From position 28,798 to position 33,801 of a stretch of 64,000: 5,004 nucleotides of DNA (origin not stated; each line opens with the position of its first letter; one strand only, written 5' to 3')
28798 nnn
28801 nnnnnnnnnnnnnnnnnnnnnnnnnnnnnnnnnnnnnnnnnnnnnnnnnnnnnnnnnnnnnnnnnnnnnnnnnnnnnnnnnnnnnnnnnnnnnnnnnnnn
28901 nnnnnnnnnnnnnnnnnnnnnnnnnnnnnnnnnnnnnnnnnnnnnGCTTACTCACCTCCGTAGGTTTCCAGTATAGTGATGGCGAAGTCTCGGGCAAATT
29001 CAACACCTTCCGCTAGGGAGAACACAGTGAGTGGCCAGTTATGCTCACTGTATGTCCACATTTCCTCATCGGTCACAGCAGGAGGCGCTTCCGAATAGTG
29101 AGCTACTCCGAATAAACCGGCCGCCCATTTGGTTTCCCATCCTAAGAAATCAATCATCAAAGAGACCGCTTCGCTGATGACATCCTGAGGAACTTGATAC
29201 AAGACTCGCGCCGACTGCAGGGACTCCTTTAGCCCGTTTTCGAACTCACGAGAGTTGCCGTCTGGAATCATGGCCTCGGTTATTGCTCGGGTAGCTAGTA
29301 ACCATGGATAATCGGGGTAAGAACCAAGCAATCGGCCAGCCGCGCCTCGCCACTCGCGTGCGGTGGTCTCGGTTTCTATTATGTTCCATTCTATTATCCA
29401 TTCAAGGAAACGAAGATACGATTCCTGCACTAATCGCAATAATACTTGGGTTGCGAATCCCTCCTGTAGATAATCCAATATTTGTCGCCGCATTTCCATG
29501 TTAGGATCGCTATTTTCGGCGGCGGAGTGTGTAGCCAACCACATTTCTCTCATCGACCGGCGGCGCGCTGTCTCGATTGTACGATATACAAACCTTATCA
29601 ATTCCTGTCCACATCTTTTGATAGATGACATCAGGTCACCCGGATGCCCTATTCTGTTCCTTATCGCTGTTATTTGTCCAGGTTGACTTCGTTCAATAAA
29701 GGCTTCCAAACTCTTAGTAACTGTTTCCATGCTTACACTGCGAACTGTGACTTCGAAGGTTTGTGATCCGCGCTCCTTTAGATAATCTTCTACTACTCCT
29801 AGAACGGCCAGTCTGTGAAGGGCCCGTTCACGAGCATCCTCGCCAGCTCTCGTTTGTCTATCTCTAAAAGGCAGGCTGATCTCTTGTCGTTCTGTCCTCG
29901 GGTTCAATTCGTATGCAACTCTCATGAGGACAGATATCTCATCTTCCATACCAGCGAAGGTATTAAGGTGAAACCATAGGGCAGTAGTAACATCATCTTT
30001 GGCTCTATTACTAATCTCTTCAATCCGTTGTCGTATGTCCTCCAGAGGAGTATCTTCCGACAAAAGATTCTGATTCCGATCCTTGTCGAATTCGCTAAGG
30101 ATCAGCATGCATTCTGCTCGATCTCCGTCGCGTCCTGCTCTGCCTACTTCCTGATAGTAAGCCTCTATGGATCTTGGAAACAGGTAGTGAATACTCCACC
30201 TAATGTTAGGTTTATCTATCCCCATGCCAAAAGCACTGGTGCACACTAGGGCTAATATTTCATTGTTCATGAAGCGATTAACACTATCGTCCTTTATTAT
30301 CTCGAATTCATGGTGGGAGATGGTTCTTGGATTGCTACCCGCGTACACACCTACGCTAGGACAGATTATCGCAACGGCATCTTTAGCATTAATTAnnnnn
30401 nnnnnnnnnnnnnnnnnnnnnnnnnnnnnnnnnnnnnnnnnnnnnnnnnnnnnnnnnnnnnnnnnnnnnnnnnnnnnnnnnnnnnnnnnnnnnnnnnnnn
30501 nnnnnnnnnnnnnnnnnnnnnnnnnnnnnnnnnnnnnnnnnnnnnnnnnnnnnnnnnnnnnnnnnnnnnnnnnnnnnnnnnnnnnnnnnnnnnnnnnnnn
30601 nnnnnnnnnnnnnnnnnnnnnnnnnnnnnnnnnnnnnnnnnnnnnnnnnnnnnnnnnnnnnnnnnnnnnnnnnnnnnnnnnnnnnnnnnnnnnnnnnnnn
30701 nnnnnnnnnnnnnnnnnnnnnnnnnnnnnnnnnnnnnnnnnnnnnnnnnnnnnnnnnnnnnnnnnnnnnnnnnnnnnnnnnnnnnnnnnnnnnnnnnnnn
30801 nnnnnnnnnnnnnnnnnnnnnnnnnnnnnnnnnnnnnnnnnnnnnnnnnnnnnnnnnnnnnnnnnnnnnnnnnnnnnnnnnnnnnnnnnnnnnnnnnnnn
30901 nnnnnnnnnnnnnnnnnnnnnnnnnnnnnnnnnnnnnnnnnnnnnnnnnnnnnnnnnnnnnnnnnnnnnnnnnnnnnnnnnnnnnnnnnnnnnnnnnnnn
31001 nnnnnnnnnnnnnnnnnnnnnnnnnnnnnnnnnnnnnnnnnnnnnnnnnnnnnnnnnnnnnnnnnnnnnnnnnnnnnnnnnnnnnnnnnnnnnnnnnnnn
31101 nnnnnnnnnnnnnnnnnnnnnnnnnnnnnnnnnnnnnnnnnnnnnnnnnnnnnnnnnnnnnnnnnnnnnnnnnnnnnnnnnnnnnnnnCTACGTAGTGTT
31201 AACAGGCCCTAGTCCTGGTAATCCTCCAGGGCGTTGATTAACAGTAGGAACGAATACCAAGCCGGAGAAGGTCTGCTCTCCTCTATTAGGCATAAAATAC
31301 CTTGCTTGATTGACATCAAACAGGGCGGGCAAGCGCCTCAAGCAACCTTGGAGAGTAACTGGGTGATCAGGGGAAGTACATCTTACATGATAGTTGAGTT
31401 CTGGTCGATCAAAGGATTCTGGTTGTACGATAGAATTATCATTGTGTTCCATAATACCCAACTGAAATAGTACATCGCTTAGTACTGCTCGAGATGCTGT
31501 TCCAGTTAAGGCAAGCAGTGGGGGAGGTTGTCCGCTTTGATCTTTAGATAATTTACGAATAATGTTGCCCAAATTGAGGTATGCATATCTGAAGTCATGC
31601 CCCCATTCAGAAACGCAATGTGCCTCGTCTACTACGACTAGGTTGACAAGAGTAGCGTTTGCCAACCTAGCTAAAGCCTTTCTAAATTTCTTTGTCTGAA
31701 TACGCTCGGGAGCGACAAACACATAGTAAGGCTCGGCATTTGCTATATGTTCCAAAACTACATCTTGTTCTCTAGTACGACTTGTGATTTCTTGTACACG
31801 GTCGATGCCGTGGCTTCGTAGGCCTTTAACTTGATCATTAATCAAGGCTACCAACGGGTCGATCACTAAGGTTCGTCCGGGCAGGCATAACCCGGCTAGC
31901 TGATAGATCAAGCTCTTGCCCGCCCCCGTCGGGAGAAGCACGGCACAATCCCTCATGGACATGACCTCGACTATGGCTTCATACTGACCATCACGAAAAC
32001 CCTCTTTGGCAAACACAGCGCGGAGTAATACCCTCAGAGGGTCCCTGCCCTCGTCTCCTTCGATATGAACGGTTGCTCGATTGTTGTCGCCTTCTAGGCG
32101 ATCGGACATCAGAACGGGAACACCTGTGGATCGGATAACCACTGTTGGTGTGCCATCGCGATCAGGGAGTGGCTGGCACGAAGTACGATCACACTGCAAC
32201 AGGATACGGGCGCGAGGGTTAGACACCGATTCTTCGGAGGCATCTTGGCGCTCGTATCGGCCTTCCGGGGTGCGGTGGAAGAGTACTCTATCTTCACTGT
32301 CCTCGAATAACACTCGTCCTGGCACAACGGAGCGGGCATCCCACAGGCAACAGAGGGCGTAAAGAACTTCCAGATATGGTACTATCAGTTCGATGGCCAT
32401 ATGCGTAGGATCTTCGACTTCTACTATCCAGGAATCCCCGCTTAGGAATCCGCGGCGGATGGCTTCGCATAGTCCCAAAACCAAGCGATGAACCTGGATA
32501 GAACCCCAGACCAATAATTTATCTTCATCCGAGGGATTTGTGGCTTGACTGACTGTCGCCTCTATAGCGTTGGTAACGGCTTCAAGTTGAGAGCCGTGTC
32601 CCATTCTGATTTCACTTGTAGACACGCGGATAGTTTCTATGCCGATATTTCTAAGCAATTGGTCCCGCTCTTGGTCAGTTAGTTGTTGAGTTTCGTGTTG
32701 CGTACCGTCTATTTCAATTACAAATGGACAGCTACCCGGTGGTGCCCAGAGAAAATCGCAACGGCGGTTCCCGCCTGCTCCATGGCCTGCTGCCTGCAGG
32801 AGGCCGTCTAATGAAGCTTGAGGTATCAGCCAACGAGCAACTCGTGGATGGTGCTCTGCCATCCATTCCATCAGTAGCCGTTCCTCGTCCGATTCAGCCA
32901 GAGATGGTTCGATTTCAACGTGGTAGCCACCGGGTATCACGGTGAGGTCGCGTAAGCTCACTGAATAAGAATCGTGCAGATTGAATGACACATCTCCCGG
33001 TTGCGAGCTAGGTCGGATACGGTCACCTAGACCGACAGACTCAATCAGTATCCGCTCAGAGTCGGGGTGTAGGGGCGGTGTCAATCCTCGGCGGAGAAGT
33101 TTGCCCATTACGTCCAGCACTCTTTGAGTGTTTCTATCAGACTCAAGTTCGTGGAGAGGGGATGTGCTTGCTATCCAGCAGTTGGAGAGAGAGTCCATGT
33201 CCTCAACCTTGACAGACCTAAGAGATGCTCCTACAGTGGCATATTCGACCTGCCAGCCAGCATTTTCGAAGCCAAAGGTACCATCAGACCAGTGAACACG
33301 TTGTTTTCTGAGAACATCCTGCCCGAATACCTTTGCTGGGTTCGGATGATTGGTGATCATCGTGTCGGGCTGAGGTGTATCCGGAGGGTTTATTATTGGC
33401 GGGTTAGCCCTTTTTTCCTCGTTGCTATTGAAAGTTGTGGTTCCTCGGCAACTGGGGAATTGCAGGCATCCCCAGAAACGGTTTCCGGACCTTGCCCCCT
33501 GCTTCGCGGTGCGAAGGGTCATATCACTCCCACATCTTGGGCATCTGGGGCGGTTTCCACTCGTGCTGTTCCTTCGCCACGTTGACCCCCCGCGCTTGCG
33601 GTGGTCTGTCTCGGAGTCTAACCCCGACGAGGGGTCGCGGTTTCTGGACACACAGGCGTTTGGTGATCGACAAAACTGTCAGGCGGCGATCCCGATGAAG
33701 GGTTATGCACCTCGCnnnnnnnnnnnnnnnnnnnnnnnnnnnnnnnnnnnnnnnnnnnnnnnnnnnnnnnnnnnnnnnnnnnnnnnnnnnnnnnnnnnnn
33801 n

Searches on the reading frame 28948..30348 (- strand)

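Call 3: search_protein_families(library=pfam, proteins=[window:28948-30348:-])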
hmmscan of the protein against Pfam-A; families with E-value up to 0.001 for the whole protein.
window:28948-30348:- (466 aa): 1 family
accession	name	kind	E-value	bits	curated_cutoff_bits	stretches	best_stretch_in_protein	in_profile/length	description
PF00271.37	Helicase_C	-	4.2e-11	43.5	23.5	1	20-75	55-110/110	Helicase conserved C-terminal domain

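Call 4: search_protein_families(library=ncbifam, proteins=[window:28948-30348:-])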
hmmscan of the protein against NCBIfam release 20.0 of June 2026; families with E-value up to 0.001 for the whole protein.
window:28948-30348:- (466 aa): 10 families
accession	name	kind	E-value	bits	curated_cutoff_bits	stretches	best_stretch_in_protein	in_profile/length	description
TIGR01389.1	recQ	equivalog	7.7e-27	94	640.2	1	19-107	263-351/591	DNA helicase RecQ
TIGR00614.1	recQ_fam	subfamily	1.9e-26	92.9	219.8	1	19-100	265-346/470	RecQ family ATP-dependent DNA helicase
NF041063.1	DpdF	equivalog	5.8e-21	74.8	550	1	22-98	420-496/813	protein DpdF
NF008279.0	PRK11057.1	equivalog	6.3e-20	71.1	1015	1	23-100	279-356/608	ATP-dependent DNA helicase RecQ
NF008394.0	PRK11192.1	equivalog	9.3e-06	24.7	507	1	20-84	287-351/441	ATP-dependent RNA helicase SrmB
TIGR03817.1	DECH_helic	hypoth_equivalog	0.0001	20.7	874.1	1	26-85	325-384/742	helicase/secretion neighborhood putative DEAH-box helicase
NF053636.1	DDHlcsCsdAPsy1082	equivalog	0.00022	19.9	890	1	24-88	287-350/512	DEAD/DEAH box helicase CsdA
NF053631.1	RNA_helic_CshA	equivalog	0.0004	19.4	646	0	22-86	279-343/434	degradosome RNA helicase CshA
NF008744.0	PRK11776.1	equivalog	0.00083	18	524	0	19-117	281-378/460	ATP-dependent RNA helicase DbpA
NF008170.0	PRK10917.2-4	equivalog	0.001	17.1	975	0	19-95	660-737/826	ATP-dependent DNA helicase RecG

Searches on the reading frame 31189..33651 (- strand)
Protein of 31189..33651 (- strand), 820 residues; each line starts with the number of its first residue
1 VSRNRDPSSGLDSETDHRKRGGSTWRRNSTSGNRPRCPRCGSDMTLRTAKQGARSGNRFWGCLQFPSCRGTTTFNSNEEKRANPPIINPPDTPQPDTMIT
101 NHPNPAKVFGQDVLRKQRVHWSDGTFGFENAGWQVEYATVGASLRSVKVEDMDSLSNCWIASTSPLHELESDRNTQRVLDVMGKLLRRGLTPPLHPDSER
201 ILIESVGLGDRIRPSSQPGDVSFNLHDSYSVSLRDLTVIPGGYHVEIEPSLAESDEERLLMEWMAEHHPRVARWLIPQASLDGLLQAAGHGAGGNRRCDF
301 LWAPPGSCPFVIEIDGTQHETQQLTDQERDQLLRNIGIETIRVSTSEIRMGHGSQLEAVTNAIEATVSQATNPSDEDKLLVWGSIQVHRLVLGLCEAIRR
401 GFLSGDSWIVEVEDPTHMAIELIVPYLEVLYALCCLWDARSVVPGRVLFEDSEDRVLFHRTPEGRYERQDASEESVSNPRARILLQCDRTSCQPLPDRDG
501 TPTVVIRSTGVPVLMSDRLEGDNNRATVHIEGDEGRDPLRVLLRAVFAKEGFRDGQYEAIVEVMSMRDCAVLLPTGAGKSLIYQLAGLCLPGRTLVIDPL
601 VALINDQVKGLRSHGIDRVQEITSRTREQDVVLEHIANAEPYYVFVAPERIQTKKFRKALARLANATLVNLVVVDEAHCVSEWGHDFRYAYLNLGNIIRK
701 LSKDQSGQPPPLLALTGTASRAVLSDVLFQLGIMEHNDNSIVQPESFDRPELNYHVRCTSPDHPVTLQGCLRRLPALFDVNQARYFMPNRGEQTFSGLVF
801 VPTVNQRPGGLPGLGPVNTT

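Call 3: search_protein_families(library=pfam, proteins=[window:31189-33651:-])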
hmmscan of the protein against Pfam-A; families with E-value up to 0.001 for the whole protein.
window:31189-33651:- (820 aa): 4 families
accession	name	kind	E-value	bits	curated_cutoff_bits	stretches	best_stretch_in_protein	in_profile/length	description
PF00270.35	DEAD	-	3.5e-18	66.3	26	1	555-722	3-163/167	DEAD/DEAH box helicase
PF01396.24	Zn_ribbon_Top1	-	1.7e-07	31.3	32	1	37-75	4-37/39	Topoisomerase DNA binding C4 zinc finger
PF04480.18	DUF559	-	2.7e-06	27.6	20.6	1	310-363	55-108/109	Protein of unknown function (DUF559)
PF16771.11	RTT107_BRCT_6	-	3e-05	24.6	27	1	611-680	28-100/114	Regulator of Ty1 transposition protein 107 BRCT domain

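Call 4: search_protein_families(library=ncbifam, proteins=[window:31189-33651:-])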
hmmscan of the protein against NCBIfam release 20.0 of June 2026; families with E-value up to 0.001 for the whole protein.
window:31189-33651:- (820 aa): 4 families
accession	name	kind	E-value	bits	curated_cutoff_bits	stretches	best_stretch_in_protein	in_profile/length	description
TIGR01389.1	recQ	equivalog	5.5e-52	177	640.2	1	541-757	3-206/591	DNA helicase RecQ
TIGR00614.1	recQ_fam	subfamily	8.5e-51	173.2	219.8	1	543-761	3-210/470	RecQ family ATP-dependent DNA helicase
NF008279.0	PRK11057.1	equivalog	1.8e-44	152.2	1015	1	541-756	15-217/608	ATP-dependent DNA helicase RecQ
NF041063.1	DpdF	equivalog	8e-28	97.5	550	1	554-757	143-357/813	protein DpdF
